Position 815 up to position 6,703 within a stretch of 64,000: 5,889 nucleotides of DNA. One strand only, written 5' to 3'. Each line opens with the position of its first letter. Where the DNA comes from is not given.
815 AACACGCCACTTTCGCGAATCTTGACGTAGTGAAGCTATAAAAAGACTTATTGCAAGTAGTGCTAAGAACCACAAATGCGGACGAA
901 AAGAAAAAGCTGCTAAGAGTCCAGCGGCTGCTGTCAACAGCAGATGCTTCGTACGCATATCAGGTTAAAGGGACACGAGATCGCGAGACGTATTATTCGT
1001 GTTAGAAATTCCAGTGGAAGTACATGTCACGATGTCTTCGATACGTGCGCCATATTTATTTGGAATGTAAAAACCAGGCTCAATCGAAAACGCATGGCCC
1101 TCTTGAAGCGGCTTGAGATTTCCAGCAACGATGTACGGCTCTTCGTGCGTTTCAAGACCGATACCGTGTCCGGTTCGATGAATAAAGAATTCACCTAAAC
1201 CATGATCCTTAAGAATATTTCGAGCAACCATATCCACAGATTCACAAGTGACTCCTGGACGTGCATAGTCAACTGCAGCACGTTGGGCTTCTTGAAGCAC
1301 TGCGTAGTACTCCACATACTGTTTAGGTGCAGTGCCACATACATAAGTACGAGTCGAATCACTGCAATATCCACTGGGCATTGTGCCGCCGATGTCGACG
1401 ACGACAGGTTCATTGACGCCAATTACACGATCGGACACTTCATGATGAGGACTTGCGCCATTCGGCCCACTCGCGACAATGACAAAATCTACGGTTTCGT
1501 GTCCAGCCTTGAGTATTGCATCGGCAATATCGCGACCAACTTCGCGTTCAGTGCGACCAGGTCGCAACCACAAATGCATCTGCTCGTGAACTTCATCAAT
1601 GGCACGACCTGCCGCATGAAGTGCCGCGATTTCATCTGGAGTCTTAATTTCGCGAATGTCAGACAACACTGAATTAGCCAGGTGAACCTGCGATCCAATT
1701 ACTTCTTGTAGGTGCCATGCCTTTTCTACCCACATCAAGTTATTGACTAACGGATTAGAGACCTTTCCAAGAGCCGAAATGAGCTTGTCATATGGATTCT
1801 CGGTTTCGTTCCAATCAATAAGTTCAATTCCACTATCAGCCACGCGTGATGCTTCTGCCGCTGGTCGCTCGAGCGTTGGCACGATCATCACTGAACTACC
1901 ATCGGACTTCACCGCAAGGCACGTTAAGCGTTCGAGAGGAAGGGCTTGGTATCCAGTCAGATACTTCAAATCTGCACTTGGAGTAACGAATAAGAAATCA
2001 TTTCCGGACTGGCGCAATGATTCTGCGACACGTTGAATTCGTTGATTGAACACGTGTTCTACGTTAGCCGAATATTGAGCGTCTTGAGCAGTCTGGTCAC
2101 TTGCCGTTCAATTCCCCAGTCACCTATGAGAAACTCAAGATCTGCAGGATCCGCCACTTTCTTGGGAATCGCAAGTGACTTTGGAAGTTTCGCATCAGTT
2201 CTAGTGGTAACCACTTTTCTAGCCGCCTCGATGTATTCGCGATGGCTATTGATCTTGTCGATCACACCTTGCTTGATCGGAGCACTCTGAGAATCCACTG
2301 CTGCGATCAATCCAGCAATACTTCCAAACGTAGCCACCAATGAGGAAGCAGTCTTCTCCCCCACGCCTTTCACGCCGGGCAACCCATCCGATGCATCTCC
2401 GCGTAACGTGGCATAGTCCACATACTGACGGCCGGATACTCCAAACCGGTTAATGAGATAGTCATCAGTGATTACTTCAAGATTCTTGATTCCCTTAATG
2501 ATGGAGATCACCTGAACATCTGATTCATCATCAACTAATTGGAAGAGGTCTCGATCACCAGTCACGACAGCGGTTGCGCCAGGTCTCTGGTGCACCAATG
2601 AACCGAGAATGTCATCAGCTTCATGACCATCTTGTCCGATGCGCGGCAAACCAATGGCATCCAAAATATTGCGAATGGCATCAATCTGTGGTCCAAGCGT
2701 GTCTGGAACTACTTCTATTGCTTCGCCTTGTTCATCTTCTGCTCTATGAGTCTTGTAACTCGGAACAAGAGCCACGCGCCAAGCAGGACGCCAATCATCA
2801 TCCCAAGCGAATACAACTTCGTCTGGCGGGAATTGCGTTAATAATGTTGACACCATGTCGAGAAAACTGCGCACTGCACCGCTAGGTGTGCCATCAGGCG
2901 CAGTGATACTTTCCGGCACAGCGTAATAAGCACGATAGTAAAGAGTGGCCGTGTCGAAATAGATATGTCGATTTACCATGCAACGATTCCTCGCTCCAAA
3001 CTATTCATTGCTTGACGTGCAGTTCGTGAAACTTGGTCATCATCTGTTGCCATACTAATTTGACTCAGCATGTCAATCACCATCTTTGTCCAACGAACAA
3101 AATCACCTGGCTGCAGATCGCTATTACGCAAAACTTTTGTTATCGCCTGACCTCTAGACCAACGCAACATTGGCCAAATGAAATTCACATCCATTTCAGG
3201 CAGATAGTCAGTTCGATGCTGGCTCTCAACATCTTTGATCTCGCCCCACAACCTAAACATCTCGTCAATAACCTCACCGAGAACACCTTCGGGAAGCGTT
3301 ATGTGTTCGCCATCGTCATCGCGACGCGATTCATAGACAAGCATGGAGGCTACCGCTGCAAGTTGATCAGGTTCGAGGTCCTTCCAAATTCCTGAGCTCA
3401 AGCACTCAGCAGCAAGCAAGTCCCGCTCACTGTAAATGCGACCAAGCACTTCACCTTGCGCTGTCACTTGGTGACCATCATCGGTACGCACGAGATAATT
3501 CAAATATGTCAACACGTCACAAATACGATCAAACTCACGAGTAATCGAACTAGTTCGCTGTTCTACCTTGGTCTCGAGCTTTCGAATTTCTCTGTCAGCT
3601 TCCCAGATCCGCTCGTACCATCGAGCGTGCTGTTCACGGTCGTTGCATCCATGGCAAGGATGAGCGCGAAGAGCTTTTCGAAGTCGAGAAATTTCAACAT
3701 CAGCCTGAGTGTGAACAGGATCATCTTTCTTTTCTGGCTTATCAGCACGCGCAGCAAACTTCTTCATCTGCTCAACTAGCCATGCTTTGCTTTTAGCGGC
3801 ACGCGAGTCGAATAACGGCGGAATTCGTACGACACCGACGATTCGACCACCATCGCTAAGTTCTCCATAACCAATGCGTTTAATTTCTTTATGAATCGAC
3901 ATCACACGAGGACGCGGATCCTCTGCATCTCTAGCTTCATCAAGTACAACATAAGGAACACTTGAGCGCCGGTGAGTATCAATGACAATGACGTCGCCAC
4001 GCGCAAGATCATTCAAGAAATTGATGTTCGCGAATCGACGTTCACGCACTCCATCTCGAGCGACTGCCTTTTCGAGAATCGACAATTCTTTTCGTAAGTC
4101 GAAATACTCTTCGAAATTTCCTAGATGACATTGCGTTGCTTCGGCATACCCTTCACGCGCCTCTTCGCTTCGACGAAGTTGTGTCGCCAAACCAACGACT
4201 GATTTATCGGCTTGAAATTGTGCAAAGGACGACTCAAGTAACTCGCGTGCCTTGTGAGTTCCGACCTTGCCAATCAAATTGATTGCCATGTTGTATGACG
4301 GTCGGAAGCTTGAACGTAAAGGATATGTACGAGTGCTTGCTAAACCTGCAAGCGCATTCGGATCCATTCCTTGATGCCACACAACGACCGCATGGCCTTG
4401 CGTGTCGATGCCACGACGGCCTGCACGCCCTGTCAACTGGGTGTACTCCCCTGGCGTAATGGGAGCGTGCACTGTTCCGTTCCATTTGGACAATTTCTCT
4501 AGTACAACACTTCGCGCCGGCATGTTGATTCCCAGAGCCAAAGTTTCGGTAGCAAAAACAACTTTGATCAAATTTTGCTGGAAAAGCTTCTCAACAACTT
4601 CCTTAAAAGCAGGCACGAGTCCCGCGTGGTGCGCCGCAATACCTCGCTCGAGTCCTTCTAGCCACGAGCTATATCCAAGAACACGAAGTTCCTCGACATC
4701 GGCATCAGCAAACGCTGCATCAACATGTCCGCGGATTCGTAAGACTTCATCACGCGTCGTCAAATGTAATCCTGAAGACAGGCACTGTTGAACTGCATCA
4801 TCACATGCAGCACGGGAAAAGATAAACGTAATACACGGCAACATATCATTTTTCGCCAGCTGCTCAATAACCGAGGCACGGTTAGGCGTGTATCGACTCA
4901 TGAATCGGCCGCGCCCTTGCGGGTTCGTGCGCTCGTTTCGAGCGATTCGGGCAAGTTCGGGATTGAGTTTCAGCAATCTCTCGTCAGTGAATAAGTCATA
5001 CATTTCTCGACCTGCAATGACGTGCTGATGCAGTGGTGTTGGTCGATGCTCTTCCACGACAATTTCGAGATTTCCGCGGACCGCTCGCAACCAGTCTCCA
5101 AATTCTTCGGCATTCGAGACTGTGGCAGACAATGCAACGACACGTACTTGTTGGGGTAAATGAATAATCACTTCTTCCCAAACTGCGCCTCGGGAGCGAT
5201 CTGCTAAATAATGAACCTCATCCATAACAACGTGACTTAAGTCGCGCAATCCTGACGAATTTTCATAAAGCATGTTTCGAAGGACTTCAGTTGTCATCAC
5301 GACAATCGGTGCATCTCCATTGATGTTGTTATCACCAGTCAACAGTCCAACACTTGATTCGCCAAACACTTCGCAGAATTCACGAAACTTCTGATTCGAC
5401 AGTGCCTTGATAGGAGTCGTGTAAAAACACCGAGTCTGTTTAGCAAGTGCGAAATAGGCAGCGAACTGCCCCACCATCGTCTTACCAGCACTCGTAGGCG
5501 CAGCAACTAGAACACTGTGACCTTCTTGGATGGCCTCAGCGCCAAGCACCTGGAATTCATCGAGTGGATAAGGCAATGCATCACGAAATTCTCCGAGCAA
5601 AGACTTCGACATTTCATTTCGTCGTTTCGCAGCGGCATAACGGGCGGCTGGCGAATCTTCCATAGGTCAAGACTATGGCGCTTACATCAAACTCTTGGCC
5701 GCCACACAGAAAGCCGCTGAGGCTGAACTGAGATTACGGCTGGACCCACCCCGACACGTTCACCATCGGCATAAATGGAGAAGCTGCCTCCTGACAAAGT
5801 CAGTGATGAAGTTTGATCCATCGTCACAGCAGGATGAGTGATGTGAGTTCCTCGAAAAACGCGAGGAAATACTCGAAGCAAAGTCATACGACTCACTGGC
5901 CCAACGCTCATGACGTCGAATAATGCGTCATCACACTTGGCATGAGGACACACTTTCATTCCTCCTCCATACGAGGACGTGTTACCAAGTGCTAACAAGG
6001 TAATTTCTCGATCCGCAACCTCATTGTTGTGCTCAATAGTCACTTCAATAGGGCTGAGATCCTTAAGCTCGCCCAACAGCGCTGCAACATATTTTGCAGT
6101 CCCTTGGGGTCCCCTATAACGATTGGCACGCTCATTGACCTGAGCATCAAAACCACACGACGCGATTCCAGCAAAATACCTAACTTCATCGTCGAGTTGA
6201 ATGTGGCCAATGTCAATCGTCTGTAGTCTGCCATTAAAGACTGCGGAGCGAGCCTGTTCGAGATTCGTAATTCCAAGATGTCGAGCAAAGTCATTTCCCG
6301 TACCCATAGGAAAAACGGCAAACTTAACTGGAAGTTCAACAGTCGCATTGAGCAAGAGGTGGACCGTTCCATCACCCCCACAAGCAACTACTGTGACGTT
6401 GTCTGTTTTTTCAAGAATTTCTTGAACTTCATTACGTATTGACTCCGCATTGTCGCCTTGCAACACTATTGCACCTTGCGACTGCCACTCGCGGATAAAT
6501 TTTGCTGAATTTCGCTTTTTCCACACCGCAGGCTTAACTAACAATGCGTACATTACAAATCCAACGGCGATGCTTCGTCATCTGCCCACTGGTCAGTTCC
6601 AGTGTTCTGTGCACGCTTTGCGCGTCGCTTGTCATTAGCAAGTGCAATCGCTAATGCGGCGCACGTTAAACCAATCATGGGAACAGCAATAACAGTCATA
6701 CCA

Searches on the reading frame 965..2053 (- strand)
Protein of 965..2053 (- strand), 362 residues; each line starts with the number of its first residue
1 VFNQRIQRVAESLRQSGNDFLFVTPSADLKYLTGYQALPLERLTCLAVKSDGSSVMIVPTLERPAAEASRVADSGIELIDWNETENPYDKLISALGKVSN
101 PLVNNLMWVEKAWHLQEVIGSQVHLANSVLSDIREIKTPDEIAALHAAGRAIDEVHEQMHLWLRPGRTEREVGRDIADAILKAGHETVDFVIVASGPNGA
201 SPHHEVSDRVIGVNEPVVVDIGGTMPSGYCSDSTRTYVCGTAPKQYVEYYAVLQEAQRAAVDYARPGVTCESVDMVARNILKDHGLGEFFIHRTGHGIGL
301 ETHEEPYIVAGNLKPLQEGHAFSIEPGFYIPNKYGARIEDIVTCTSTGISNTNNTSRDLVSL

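Call 50: search_protein_families(library=pfam, max_evalue=0.000001, proteins=[window:965-2053:-])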
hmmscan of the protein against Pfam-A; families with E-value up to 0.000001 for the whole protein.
window:965-2053:- (362 aa): 2 families
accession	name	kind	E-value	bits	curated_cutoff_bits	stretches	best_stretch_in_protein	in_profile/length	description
PF00557.29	Peptidase_M24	-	3e-60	204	23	1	144-345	2-207/208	Metallopeptidase family M24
PF01321.24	Creatinase_N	-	6.3e-11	43.4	22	1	5-101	1-87/128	Creatinase/Prolidase N-terminal domain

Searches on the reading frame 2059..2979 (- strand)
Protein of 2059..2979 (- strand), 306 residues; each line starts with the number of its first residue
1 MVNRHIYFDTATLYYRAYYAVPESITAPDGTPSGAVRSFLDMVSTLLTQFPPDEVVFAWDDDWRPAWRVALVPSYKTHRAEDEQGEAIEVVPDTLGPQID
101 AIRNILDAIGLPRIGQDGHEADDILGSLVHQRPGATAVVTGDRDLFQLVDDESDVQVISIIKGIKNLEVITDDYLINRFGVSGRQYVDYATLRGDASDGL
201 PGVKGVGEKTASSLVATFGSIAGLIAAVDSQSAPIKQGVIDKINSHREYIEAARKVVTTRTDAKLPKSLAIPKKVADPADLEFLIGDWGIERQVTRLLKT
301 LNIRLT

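Call 50: search_protein_families(library=pfam, max_evalue=0.000001, proteins=[window:2059-2979:-])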
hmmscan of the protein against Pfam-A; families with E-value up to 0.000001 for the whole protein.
window:2059-2979:- (306 aa): 2 families
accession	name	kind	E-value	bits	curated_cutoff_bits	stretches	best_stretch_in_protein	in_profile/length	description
PF02739.22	5_3_exonuc_N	-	2.9e-38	131.6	34.3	1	8-180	5-164/164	5'-3' exonuclease, N-terminal resolvase-like domain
PF01367.25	5_3_exonuc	-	2.2e-21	76.6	40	1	182-269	2-86/97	5'-3' exonuclease, C-terminal SAM fold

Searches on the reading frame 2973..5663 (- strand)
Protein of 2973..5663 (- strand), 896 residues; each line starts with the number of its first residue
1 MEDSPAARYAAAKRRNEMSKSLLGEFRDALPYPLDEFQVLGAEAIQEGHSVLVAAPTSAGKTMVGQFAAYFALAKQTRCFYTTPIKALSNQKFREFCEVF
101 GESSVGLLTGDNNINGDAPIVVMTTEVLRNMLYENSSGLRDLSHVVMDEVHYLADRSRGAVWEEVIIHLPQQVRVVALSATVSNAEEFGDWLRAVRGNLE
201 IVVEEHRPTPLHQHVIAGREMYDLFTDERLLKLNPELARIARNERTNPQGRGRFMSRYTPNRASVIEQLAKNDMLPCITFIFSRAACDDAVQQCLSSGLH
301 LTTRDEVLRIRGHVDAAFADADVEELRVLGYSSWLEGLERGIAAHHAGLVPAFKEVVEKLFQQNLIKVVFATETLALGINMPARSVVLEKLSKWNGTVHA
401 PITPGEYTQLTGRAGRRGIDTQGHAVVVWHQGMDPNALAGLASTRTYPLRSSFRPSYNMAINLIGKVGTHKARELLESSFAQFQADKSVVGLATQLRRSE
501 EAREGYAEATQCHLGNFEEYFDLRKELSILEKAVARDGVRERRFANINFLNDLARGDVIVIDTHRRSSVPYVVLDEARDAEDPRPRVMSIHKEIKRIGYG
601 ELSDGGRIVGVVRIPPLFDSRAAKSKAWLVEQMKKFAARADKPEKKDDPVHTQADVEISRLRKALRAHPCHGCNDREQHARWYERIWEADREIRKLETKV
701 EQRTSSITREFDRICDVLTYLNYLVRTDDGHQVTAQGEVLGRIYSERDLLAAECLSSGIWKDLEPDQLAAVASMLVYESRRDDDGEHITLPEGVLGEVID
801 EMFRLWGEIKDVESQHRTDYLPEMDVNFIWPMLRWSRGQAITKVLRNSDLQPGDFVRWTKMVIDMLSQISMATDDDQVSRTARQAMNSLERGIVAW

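Call 50: search_protein_families(library=pfam, max_evalue=0.000001, proteins=[window:2973-5663:-])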
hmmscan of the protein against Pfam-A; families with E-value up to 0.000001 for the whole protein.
window:2973-5663:- (896 aa): 6 families
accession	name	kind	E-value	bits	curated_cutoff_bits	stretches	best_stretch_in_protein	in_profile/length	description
PF08148.17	DSHCT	-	1.1e-39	136.4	22.7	1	731-894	2-170/172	DSHCT (NUC185) domain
PF00270.35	DEAD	-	1.6e-28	100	26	1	40-187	6-166/167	DEAD/DEAH box helicase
PF04851.21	ResIII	-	3e-11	44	22.5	1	46-182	21-162/164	Type III restriction enzyme, res subunit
PF00271.37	Helicase_C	-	4.7e-07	30.5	23.5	0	339-418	39-110/110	Helicase conserved C-terminal domain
PF21408.2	MTR4-like_stalk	-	5e-07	30.3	24.2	0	474-534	2-59/64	Exosome RNA helicase MTR4-like, stalk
PF22527.2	DEXQc_Suv3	-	6.9e-07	29.4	27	0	51-170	16-122/154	DEXQ-box helicase domain of Suv3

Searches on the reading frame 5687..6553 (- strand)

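Call 50: search_protein_families(library=pfam, max_evalue=0.000001, proteins=[window:5687-6553:-])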
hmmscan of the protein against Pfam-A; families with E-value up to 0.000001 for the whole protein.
window:5687-6553:- (288 aa): 2 families
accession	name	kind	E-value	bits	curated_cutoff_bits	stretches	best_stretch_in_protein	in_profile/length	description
PF19279.4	YegS_C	-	1.6e-39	135.7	27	1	130-283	2-156/158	YegS C-terminal NAD kinase beta sandwich-like domain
PF00781.29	DAGK_cat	-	4.8e-18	65.4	23.6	1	29-117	34-124/125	Diacylglycerol kinase catalytic domain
